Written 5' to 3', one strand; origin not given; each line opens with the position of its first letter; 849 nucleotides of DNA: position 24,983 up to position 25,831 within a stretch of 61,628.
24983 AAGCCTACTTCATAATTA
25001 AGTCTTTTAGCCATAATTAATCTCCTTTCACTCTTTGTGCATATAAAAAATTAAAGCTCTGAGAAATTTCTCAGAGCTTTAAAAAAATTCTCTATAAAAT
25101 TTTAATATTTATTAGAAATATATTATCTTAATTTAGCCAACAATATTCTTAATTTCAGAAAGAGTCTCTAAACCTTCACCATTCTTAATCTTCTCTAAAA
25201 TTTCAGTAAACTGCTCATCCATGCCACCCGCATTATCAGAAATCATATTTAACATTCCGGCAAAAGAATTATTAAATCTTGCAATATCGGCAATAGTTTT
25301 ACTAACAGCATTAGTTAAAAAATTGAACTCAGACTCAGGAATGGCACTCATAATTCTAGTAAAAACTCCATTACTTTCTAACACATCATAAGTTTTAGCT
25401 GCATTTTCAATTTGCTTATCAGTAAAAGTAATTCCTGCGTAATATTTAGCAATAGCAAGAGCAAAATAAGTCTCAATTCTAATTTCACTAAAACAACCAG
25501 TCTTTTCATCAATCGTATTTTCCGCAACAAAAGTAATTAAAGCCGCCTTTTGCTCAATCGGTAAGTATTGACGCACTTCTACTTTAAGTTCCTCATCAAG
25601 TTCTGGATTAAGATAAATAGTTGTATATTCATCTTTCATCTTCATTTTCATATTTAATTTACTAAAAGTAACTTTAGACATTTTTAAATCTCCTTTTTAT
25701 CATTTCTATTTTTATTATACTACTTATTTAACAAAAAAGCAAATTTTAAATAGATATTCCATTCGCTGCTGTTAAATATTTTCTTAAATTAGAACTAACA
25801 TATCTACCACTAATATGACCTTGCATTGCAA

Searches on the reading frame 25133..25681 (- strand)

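Call 49: search_protein_families(library=phrogs, proteins=[window:25133-25681:-], max_evalue=0.001)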
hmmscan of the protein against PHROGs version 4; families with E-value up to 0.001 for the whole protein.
window:25133-25681:- (182 aa): 2 families
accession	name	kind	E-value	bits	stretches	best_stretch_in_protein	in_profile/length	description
phrog_30570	-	unknown function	1.9e-17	64.7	1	1-122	1-118/169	-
phrog_7383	-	unknown function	6.2e-05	23.8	1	42-157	44-143/162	-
